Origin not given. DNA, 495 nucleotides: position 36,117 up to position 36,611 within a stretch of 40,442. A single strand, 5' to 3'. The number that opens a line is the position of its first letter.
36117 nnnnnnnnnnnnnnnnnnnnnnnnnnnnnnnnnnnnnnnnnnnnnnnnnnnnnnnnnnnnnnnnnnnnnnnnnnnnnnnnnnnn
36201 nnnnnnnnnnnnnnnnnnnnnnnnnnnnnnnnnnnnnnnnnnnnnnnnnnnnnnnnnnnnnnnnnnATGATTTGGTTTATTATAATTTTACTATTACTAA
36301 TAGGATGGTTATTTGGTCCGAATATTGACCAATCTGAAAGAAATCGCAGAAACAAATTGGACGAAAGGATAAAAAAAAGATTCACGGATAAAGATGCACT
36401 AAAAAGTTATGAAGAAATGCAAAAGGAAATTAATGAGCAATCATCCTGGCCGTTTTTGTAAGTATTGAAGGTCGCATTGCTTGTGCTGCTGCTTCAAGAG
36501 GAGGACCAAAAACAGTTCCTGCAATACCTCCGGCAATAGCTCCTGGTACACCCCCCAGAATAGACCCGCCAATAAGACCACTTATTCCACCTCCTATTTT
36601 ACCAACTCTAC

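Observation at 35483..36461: An immI-like regulatory island inside the structural genes: an RHH regulator divergent from the only plus-strand operon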

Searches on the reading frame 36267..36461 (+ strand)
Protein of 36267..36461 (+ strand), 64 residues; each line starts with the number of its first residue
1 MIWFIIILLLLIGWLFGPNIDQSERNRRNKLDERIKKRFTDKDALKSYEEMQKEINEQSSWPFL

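Call 5: search_protein_families(library=pfam, proteins=[window:36267-36461:+], max_evalue=1)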
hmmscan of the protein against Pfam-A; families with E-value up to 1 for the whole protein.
window:36267-36461:+ (64 aa): 2 families
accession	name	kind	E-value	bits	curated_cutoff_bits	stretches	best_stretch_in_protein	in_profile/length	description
PF21128.4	MCM4_WHD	-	0.019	15.5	24.4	1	23-61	2-42/75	MCM4, winged helix domain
PF09247.16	TBP-binding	-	0.029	15.1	25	1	11-54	13-54/60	TATA box-binding protein binding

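Call 6: search_protein_families(library=phrogs, proteins=[window:36267-36461:+], max_evalue=0.1)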
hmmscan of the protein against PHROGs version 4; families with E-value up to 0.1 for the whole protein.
window:36267-36461:+ (64 aa): 2 families
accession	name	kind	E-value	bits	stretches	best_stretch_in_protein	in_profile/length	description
phrog_1595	-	head and packaging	0.044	14.9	1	24-61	33-70/164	terminase small subunit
phrog_1152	-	lysis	0.085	13.8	1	3-60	15-67/127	Rz-like spanin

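Call 80: search_protein_families(library=ncbifam, proteins=[window:36267-36461:+], max_evalue=0.1)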
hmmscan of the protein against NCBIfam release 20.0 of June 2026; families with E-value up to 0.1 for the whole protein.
window:36267-36461:+ (64 aa): 4 families
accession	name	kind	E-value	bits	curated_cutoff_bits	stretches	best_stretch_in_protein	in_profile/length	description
NF009989.0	PRK13455.1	equivalog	0.0061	16.7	249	1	4-59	40-96/185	F0F1 ATP synthase subunit B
NF011044.0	PRK14474.1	equivalog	0.0099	15.3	339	1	2-59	13-73/258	F0F1 ATP synthase subunit B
NF009992.0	PRK13461.1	equivalog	0.017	14.7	127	1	2-57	13-67/159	F0F1 ATP synthase subunit B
NF004412.0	PRK05759.1-3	equivalog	0.041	13.7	156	1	4-57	36-86/185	F0F1 ATP synthase subunit B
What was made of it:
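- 36267..36461 (+): Gene C, 64 aa: a single-pass membrane protein (TM 1-22) with a charged helical tail. It is coupled to B by an ATGA overlap. Weak matches to ATP-synthase-b-like topology (call 80).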

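Call 81: search_protein_families(library=padloc, proteins=[window:36267-36461:+], max_evalue=0.1)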
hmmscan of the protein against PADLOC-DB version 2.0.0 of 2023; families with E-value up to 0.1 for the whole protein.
window:36267-36461:+ (64 aa): 0 families
